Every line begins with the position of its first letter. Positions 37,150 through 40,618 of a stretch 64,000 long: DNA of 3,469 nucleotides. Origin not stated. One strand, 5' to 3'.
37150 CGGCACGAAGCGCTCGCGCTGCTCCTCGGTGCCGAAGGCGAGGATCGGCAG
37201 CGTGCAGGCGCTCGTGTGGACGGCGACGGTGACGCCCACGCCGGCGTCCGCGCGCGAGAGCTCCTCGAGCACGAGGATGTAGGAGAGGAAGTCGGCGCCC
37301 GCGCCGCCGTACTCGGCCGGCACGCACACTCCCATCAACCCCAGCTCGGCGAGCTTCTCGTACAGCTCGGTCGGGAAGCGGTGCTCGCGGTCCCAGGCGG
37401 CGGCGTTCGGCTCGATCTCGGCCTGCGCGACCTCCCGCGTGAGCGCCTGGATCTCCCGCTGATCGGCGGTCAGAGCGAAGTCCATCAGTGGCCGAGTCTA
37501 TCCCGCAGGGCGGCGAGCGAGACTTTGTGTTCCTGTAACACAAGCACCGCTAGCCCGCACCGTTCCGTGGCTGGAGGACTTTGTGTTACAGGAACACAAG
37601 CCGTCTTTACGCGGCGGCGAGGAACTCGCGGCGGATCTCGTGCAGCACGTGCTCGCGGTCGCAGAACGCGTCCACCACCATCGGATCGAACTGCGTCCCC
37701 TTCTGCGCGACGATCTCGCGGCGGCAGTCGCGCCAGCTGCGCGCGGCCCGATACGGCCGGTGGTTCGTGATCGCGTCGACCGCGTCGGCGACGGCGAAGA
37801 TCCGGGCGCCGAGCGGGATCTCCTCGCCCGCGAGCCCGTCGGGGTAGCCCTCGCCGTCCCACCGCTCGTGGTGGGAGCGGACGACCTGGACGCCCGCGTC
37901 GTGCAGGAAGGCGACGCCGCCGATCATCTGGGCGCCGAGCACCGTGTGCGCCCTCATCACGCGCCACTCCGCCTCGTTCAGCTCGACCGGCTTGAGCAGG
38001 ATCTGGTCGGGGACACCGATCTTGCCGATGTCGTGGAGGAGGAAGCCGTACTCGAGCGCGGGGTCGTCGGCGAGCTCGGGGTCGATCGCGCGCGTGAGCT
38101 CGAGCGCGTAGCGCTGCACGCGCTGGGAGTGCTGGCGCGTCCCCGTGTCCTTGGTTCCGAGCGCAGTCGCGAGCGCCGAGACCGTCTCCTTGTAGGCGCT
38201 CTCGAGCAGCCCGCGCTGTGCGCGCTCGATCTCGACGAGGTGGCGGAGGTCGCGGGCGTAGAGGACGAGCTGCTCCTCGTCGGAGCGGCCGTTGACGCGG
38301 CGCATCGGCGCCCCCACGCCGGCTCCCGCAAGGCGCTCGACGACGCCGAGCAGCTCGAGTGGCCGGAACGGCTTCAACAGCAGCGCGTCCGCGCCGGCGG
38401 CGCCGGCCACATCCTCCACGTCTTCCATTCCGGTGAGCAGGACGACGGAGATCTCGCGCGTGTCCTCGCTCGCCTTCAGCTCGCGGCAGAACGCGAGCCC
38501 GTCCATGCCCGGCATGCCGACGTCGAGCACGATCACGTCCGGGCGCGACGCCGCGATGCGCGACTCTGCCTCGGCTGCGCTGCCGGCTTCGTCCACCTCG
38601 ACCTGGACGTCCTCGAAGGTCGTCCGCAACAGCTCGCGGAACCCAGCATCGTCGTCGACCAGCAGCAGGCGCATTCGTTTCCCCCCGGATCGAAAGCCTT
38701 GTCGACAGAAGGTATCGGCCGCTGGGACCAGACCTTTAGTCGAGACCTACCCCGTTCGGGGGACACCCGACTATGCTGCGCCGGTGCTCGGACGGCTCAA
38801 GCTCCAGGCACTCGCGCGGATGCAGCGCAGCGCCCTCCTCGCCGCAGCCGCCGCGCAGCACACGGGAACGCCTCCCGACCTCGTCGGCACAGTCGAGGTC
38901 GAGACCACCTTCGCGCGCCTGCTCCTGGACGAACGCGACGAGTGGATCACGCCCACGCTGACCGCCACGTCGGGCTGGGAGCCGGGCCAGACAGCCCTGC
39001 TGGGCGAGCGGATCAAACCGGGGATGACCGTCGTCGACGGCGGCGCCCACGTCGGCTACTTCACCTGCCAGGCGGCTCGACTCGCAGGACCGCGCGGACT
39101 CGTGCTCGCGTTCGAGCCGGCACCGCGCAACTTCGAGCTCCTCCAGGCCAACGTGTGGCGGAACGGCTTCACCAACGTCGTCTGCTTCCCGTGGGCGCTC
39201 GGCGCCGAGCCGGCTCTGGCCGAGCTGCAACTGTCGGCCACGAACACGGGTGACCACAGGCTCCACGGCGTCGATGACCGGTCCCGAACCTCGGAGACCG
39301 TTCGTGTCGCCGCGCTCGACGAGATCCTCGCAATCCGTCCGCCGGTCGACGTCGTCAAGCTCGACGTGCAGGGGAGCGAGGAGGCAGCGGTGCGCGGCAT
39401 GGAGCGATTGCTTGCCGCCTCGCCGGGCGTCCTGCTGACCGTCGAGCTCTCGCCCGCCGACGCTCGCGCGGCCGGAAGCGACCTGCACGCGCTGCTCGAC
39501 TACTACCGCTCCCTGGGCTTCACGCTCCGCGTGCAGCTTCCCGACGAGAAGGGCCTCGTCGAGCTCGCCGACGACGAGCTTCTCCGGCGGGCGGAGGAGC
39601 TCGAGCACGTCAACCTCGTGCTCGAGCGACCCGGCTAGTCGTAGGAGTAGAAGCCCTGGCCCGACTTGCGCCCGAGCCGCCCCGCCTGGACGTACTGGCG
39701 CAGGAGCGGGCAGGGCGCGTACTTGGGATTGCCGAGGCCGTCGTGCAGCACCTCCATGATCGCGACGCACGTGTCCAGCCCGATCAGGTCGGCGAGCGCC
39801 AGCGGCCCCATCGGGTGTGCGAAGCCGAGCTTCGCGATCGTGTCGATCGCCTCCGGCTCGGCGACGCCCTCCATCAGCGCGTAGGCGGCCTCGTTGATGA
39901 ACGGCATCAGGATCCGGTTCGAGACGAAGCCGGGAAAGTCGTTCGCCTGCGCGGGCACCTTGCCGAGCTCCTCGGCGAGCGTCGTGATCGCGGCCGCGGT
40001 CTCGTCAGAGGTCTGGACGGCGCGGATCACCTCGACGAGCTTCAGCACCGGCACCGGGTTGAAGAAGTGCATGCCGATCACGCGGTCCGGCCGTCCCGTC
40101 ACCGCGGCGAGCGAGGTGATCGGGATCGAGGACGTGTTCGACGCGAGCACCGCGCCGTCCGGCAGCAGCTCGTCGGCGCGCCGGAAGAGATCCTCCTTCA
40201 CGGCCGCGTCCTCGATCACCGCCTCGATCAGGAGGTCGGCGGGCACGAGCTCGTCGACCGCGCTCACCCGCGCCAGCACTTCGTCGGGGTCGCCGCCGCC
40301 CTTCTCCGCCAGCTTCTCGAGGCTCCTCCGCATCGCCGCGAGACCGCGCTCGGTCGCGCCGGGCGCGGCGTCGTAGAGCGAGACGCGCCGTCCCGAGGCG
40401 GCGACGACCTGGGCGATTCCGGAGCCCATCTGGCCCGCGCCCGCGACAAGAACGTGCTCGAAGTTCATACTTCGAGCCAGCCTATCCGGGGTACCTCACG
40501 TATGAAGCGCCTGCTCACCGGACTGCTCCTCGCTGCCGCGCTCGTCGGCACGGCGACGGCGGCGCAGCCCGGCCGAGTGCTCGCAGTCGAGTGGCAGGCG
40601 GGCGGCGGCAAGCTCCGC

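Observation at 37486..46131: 23-nt AT-rich palindromic element present three times, including once inside trpE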

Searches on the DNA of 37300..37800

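Call 21: search_rna_families(source=window, start=37300, end=37800, threshold=evalue, max_evalue=10)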
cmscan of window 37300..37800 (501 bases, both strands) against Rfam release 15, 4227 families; matches with E-value up to 10: 5.
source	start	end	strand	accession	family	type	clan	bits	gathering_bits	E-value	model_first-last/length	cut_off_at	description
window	37522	37601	-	RF04040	mir-4866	Gene; miRNA;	-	29.3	100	0.00059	1-82/82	no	mir-4866 microRNA precursor family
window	37528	37641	+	RF01056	Magnesium-II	Cis-reg; riboswitch;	-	20.4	40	0.11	1-115/115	no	Magnesium riboswitch aptamer (Magnesium responsive RNA element)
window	37448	37502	+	RF02808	PyrR210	Gene; snRNA; snoRNA; HACA-box;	-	17.9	59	0.54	1-59/59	no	Pyrobaculum sRNA 210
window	37522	37601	-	RF04259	mir-2003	Gene; miRNA;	-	16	114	3.7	1-87/87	no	mir-2003 microRNA precursor family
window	37346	37422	+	RF00700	mir-375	Gene; miRNA;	-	13.2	46.7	5.8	1-67/67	no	mir-375 microRNA precursor family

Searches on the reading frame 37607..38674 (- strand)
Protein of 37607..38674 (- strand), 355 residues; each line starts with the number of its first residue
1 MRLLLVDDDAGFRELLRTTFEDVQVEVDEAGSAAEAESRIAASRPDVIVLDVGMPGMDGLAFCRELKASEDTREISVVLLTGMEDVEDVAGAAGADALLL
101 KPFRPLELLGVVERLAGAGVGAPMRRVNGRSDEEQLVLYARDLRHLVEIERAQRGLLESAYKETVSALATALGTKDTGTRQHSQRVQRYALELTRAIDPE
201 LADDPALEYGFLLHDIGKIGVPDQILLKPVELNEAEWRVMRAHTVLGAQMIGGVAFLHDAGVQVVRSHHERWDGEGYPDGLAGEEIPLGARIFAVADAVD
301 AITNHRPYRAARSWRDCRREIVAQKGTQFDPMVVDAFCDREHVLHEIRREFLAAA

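Call 7: search_protein_families(library=pfam, proteins=[window:37607-38674:-])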
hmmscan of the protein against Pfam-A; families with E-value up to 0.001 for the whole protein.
window:37607-38674:- (355 aa): 3 families
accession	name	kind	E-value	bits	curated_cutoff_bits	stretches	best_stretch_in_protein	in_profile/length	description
PF13487.12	HD_5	-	2.4e-30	106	27.2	1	171-333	6-170/170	HD domain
PF00072.30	Response_reg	-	5.8e-23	81.6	30.2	1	4-112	2-110/111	Response regulator receiver domain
PF01966.28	HD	-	3.6e-20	72.8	22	1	181-301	3-115/116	HD domain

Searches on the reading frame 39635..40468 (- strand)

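Call 7: search_protein_families(library=pfam, proteins=[window:39635-40468:-])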
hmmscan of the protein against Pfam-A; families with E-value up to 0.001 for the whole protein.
window:39635-40468:- (277 aa): 3 families
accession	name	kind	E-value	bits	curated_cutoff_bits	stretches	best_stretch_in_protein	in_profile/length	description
PF02737.24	3HCDH_N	-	6.1e-54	183.1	22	1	6-177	2-179/180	3-hydroxyacyl-CoA dehydrogenase, NAD binding domain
PF00725.27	3HCDH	-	1.7e-36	125.1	22.1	1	180-276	1-97/97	3-hydroxyacyl-CoA dehydrogenase, C-terminal domain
PF03446.21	NAD_binding_2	-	0.00034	21.1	21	1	8-90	4-79/161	NAD binding domain of 6-phosphogluconate dehydrogenase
